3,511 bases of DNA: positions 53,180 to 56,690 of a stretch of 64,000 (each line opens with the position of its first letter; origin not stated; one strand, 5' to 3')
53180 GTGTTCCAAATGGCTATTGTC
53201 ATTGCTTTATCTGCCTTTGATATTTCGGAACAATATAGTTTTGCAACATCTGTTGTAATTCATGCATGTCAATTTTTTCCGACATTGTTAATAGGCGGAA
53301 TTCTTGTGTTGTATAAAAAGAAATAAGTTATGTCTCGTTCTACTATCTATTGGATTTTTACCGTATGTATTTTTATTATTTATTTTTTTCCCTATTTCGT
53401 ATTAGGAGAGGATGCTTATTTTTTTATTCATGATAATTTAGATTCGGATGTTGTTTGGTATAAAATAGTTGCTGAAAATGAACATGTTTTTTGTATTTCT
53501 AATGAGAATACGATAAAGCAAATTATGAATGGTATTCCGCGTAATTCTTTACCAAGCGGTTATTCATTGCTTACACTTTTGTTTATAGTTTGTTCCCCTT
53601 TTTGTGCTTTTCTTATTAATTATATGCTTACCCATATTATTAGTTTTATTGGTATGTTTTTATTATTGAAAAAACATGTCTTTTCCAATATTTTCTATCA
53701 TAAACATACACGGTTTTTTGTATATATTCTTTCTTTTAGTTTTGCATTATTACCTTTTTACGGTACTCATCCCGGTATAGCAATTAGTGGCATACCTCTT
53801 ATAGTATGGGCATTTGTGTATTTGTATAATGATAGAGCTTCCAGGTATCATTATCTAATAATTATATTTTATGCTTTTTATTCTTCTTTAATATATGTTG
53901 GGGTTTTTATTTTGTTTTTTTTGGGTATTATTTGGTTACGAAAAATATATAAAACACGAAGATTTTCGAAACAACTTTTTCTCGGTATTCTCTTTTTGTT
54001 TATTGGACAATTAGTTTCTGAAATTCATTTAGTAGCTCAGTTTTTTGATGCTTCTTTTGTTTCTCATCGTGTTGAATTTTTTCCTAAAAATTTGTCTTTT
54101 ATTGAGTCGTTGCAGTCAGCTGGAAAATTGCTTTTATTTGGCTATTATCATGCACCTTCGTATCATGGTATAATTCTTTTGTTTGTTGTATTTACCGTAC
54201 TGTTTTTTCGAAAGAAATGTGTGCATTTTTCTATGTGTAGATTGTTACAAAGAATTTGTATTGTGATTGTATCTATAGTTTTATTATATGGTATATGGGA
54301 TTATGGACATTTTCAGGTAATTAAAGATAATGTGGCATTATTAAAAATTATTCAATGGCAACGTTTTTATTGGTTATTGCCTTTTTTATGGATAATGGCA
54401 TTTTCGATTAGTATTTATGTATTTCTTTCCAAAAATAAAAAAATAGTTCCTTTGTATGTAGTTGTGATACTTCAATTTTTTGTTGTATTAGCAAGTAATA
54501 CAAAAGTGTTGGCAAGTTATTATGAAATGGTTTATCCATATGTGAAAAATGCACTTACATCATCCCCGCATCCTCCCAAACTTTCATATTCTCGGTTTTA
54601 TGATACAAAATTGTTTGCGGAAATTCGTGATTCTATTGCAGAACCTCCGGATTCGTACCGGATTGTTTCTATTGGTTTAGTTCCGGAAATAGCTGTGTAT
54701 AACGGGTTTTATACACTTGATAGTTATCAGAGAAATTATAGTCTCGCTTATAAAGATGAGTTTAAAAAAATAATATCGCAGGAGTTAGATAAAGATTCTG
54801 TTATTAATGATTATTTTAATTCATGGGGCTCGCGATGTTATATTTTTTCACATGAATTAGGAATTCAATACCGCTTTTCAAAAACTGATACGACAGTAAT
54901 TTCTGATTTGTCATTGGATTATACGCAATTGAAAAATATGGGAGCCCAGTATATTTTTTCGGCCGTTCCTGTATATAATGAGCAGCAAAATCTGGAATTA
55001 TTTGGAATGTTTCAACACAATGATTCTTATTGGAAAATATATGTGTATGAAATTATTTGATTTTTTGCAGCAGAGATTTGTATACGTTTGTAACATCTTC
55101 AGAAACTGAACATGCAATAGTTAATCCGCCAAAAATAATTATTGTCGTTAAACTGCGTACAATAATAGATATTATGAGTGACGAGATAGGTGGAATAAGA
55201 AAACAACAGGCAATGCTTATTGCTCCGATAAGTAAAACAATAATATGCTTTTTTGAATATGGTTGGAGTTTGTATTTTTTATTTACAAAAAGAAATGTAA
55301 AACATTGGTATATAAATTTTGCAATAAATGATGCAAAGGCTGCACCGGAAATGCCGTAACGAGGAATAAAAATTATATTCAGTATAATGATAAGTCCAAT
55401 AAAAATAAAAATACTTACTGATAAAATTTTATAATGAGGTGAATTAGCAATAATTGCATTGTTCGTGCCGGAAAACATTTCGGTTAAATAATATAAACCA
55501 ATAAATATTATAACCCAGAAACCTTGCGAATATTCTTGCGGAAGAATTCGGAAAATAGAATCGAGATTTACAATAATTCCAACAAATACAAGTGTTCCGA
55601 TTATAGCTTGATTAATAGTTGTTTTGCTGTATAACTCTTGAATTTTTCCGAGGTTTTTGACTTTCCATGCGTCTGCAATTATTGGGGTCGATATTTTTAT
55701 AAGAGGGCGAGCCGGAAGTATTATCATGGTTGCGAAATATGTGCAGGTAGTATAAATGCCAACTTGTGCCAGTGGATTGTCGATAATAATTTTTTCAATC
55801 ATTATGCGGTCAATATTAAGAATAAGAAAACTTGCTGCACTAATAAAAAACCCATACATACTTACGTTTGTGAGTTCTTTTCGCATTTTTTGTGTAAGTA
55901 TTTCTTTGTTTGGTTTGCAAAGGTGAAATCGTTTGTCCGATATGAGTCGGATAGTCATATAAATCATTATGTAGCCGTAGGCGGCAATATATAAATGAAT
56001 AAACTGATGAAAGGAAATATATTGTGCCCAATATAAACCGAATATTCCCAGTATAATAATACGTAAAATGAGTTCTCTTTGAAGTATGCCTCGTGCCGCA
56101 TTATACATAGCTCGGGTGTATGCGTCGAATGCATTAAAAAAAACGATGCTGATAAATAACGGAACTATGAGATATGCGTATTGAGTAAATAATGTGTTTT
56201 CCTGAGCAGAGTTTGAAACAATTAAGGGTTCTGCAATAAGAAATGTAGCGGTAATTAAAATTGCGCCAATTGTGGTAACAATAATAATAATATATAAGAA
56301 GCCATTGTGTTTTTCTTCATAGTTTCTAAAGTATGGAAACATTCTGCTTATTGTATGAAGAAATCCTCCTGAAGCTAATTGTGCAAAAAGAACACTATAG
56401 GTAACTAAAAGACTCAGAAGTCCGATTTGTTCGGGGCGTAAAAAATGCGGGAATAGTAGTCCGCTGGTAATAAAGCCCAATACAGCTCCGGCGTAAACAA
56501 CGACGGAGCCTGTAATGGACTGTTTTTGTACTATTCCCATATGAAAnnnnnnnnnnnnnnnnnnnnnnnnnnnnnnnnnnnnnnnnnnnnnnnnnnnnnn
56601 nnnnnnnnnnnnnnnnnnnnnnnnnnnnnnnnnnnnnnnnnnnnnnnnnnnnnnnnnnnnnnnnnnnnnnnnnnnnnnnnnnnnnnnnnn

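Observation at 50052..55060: Four-gene operon resembling a lipid-carrier-dependent periplasmic glycosylation system, with unusual parts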

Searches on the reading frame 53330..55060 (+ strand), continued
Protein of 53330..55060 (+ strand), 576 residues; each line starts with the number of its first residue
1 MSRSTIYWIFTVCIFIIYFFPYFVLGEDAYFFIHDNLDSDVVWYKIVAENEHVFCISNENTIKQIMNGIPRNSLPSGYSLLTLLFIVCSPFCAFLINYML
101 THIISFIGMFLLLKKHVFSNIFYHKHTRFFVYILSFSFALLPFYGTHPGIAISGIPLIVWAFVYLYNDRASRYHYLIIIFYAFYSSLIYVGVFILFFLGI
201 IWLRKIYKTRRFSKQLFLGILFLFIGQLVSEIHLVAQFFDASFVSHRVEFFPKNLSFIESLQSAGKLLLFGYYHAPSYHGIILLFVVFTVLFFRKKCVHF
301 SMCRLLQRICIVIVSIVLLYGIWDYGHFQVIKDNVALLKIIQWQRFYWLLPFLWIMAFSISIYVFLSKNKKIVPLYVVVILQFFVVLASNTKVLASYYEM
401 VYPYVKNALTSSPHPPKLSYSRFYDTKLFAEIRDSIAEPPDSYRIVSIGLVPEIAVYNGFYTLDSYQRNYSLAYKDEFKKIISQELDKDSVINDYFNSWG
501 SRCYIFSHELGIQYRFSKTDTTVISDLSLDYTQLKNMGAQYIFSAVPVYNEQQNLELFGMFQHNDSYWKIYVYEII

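Call 94: fold_search(model_id=the predicted structure, library=pdb)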
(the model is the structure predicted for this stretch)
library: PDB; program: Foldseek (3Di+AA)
matches with E <= 10: 199; with E <= 0.001: 9
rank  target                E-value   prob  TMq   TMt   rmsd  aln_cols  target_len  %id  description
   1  6s7t_A                2.0e-05  1.00  0.46  0.39  13.2       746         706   11  Cryo-EM structure of human oligosaccharyltransferase complex OST-B (released 2019-12-18)
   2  7oci_F                3.9e-05  1.00  0.45  0.42  11.1       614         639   10  Cryo-EM structure of yeast Ost6p containing oligosaccharyltransferase complex (released 2022-02-16)
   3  8age_A                5.1e-05  1.00  0.44  0.40  11.5       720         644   11  Structure of yeast oligosaccharylransferase complex with acceptor peptide bound (released 2022-12-07)
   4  8b6l_I                5.9e-05  1.00  0.44  0.38  14.7       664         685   11  Subtomogram average of the human Sec61-TRAP-OSTA-translocon (released 2022-12-07)
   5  6s7o_A                7.7e-05  1.00  0.48  0.44  13.3       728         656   11  Cryo-EM structure of human oligosaccharyltransferase complex OST-A (released 2019-12-18)
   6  8agc_A                1.3e-04  1.00  0.45  0.39  13.8       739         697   12  Structure of yeast oligosaccharylransferase complex with lipid-linked oligosaccharide and non-acceptor peptide bound (released 2022-12-07)
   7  8pn9_A                2.0e-04  1.00  0.45  0.41  13.4       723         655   12  Structure of human oligosaccharyltransferase OST-A complex bound to NGI-1 (released 2024-05-08)
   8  6c26_A                9.0e-04  1.00  0.41  0.38  14.6       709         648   10  The Cryo-EM structure of a eukaryotic oligosaccharyl transferase complex (released 2018-01-31)
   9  6w98_A                9.8e-04  1.00  0.49  0.25   8.9       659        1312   10  Single-Particle Cryo-EM Structure of Arabinofuranosyltransferase AftD from Mycobacteria (released 2020-05-13)
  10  6wby                  5.1e-03  1.00  0.44  0.23  10.8       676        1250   10  Single-Particle Cryo-EM Structure of Arabinofuranosyltransferase AftD from Mycobacteria, Mutant R1389S Class 2 (released 2020-05-13)
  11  3waj                  5.4e-03  1.00  0.43  0.33  12.6       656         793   12  Crystal structure of the Archaeoglobus fulgidus oligosaccharyltransferase (O29867_ARCFU) complex with Zn and sulfate (released 2013-10-30)
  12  9bkk_R                3.1e-02  0.38  0.13  0.20  20.0       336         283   12  Cholecystokinin 1 receptor (CCK1R) sterol 7M mutant, Gq chimera (mGsqi) complex (released 2024-05-22)
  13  5ezm                  4.2e-02  0.90  0.38  0.40  16.0       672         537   10  Crystal Structure of ArnT from Cupriavidus metallidurans in the apo state (released 2016-02-17)
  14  6x0o                  9.4e-02  0.97  0.32  0.20   7.7       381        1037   10  Single-Particle Cryo-EM Structure of Arabinosyltransferase EmbB from Mycobacterium smegmatis (released 2020-06-10)
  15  7bvf_A                1.1e-01  0.90  0.34  0.21  14.7       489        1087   12  Cryo-EM structure of Mycobacterium tuberculosis arabinosyltransferase EmbA-EmbB-AcpM2 in complex with ethambutol (released 2020-04-29)
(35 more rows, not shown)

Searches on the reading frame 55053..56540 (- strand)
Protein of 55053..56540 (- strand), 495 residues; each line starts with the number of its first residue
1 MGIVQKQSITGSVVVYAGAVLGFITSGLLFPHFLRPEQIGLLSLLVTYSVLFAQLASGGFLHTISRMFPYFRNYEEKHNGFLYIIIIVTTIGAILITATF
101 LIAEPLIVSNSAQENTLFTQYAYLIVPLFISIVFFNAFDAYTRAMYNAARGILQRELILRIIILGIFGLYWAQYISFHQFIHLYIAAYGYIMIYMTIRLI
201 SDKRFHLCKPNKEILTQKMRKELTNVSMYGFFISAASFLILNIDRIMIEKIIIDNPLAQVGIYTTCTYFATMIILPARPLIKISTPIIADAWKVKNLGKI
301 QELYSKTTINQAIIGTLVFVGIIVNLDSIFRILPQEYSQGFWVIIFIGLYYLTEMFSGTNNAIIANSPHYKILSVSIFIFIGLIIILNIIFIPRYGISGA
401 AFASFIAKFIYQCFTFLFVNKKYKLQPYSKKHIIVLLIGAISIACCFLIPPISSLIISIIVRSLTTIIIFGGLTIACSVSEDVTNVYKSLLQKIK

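Call 5: search_protein_families(library=pfam, proteins=[window:55053-56540:-], max_evalue=0.01)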
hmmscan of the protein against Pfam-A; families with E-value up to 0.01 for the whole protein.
window:55053-56540:- (495 aa): 1 family
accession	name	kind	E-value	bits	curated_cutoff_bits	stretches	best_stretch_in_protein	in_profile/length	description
PF01943.22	Polysacc_synt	-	4.2e-09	36.7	28.2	1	11-287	8-269/274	Polysaccharide biosynthesis protein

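Call 6: search_protein_families(library=ncbifam, proteins=[window:55053-56540:-], max_evalue=0.01)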
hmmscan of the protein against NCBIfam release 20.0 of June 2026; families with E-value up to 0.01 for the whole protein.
window:55053-56540:- (495 aa): 1 family
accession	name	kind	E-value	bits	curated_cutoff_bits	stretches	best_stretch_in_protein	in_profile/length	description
NF050818.1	PolSacchBiosHfsF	equivalog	0.00035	19.7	700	1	370-478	354-461/468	polysaccharide biosynthesis protein HfsF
